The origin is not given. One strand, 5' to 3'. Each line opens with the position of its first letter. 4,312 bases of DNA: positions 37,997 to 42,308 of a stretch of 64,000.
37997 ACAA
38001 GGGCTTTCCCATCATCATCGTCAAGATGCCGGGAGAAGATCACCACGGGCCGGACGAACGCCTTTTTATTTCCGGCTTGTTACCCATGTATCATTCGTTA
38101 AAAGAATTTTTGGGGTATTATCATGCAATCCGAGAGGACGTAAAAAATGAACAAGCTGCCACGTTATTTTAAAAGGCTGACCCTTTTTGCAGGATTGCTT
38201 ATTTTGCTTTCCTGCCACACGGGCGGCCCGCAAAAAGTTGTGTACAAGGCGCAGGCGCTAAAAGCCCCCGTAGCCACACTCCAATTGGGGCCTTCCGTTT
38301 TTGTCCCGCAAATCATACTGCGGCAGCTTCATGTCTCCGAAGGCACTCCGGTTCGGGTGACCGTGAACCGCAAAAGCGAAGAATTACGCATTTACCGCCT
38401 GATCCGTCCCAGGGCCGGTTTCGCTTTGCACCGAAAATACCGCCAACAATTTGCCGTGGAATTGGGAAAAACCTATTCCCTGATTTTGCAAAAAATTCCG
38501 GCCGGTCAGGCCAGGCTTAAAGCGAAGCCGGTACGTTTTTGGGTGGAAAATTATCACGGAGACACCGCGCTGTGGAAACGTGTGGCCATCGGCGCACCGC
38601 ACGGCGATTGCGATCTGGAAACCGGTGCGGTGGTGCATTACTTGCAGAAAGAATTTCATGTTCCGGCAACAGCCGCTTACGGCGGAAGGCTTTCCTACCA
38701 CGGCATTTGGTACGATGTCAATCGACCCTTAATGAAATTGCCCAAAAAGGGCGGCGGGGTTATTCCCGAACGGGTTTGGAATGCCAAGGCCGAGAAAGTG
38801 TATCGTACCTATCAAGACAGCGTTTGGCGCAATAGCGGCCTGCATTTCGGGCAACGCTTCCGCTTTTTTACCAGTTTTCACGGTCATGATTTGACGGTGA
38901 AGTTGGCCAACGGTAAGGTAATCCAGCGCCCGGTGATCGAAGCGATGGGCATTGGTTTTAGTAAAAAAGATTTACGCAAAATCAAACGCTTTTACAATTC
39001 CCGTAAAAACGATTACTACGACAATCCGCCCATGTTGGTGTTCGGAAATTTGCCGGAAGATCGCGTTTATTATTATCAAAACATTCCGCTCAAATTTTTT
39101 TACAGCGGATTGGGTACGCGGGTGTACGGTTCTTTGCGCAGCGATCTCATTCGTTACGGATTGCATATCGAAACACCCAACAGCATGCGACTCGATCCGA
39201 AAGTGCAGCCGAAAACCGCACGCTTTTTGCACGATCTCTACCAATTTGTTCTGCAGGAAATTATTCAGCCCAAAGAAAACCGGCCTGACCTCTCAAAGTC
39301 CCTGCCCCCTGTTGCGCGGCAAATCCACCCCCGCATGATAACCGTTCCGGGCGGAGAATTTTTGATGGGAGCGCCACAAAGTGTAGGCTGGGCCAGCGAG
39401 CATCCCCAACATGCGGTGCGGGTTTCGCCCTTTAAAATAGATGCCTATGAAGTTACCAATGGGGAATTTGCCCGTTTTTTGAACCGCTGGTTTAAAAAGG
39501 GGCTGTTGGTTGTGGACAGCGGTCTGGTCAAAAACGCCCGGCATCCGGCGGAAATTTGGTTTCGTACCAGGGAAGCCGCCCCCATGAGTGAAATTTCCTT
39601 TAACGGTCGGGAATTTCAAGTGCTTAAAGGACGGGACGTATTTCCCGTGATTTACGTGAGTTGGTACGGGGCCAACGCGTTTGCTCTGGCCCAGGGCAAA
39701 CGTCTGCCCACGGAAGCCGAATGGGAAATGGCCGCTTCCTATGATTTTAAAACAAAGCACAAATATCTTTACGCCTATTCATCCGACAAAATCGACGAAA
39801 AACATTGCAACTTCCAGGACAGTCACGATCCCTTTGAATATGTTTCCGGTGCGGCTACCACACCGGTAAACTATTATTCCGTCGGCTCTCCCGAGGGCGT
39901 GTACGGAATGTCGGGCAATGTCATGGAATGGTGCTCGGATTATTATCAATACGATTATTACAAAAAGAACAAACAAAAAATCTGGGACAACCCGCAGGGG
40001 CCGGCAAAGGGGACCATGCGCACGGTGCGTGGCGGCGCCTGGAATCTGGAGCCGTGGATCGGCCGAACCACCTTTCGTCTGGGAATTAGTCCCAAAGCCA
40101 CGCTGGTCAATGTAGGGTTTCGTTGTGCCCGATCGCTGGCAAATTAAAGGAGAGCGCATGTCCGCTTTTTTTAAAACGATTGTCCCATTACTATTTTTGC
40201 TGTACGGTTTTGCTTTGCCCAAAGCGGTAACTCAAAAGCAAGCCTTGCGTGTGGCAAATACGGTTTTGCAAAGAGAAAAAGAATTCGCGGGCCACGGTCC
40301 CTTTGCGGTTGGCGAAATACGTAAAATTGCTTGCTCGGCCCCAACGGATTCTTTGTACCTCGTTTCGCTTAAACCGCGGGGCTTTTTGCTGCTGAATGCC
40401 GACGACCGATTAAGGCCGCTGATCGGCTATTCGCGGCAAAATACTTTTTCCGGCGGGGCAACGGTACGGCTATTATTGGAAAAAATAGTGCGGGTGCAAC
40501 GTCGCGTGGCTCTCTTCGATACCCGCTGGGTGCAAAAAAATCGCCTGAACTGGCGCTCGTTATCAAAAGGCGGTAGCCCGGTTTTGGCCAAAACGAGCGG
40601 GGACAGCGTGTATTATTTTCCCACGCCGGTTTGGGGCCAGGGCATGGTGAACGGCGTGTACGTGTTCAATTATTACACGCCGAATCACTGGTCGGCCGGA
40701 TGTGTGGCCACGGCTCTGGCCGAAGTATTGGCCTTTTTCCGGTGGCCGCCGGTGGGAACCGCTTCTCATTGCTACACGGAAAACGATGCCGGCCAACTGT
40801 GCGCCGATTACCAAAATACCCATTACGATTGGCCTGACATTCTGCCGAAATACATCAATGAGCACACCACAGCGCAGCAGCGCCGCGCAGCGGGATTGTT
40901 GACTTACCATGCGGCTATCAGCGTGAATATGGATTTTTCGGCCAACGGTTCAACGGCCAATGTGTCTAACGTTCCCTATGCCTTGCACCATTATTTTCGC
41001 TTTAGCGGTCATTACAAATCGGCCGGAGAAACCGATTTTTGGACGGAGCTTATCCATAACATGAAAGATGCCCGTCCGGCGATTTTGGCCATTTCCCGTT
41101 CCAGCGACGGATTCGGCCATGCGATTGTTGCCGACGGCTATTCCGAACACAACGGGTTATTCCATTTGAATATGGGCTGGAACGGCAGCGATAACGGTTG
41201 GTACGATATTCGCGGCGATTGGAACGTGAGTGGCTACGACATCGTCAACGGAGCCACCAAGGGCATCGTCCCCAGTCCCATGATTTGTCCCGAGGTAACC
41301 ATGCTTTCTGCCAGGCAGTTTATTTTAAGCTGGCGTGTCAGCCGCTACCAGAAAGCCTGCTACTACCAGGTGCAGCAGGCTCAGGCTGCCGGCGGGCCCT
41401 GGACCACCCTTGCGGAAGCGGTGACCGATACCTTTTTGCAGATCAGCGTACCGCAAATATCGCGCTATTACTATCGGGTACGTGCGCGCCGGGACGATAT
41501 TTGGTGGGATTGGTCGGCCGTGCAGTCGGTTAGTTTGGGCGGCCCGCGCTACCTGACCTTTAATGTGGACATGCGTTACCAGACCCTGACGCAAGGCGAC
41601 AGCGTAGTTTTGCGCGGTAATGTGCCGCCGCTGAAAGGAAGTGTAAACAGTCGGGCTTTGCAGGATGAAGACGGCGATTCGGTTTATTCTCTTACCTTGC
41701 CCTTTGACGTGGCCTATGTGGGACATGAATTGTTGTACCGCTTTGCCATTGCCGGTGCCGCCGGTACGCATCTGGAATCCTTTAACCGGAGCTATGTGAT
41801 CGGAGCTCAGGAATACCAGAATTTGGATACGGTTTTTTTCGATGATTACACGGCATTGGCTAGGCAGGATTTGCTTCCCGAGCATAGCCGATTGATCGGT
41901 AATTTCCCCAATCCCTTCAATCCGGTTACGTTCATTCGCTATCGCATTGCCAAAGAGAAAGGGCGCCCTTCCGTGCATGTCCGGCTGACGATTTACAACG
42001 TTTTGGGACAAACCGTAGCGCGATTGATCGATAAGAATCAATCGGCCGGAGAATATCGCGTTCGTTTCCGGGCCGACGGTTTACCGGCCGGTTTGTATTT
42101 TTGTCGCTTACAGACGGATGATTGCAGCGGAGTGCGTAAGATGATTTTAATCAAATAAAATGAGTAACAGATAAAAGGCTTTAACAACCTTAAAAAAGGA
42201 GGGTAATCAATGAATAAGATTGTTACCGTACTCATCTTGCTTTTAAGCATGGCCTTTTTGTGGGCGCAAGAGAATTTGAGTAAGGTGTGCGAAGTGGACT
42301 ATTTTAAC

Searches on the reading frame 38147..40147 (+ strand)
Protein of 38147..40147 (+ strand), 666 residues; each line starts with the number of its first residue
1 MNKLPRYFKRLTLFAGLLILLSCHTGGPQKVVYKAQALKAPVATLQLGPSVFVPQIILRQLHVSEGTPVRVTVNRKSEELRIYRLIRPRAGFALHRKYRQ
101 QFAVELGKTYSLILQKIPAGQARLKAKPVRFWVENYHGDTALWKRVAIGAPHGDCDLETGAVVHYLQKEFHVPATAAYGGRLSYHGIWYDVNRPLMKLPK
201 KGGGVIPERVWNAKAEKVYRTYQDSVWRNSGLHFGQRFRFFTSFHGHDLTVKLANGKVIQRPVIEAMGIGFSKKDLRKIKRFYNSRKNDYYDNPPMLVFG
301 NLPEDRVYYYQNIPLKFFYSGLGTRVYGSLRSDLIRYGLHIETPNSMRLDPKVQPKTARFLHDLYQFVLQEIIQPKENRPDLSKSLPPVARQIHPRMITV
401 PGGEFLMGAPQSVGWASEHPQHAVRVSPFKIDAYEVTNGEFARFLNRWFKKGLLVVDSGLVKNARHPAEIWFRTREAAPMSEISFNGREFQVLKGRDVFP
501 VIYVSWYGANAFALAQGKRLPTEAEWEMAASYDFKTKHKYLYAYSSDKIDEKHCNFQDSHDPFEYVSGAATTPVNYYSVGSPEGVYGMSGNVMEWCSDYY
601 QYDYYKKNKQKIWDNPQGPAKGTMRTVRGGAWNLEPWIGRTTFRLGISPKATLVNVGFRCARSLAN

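Call 3: search_protein_families(library=pfam, proteins=[window:38147-40147:+], max_evalue=0.1)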
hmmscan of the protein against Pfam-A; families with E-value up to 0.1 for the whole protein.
window:38147-40147:+ (666 aa): 1 family
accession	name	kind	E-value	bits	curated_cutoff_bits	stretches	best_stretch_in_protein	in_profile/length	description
PF03781.23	FGE-sulfatase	-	1.5e-49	169.5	23.3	1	395-662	3-255/255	Sulfatase-modifying factor enzyme 1-like domain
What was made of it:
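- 38147..40147 (+): Upstream gene: lipoprotein-like 666-aa protein with a C-terminal FGE-sulfatase domain. It is the first gene of the conserved triad FGE / C10 / A. PF03781 E 1.5e-49 (call 3).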

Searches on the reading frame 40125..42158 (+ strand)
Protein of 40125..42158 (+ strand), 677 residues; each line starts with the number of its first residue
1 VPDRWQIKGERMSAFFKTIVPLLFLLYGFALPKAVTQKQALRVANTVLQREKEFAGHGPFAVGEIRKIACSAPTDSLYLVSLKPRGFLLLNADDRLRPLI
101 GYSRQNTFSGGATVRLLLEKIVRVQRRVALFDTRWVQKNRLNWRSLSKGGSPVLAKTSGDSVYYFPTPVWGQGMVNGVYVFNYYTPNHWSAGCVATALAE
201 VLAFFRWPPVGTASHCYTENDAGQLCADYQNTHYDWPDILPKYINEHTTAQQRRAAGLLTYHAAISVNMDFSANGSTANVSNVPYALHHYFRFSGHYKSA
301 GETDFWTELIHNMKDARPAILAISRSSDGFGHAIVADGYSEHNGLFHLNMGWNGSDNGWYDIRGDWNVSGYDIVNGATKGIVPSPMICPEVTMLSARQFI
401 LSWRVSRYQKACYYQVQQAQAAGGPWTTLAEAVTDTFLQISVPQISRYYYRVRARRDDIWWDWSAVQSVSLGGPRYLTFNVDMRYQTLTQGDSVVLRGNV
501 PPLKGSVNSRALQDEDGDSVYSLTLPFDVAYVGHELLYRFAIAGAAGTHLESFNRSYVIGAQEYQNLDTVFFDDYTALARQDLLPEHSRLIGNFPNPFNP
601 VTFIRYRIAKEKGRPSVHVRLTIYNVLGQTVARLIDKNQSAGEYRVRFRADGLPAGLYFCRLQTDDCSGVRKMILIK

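Call 3: search_protein_families(library=pfam, proteins=[window:40125-42158:+], max_evalue=0.1)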
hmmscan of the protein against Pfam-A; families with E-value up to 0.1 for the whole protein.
window:40125-42158:+ (677 aa): 7 families
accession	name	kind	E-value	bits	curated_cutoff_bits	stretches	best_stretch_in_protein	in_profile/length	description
PF01640.23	Peptidase_C10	-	7.8e-41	140.9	26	1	179-360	5-194/194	Peptidase C10 family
PF18962.6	Por_Secre_tail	-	2.4e-07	31.4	27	1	594-674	2-74/75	Secretion system C-terminal sorting domain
PF13734.11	Inhibitor_I69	-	1.5e-06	29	25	1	33-109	2-79/98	Spi protease inhibitor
PF13529.12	Peptidase_C39_2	-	0.0019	19.2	24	1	264-347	52-138/143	Peptidase_C39 like family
PF13860.13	FlgD_ig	-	0.049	14.1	27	0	615-658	21-69/79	FlgD Ig-like domain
PF03734.19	YkuD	-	0.057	14.4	23.4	0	157-212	84-142/146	L,D-transpeptidase catalytic domain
PF21462.3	PsaS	-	0.087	13.4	27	0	329-360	46-75/112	Ph 6 antigen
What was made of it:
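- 40125..42158 (+): Upstream gene: secreted C10 (streptopain-family) cysteine protease with I69 propeptide and T9SS sorting domain. It is a conserved neighbour of A-type and multi-copy domain genes. PF01640 E 7.8e-41 (call 3).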
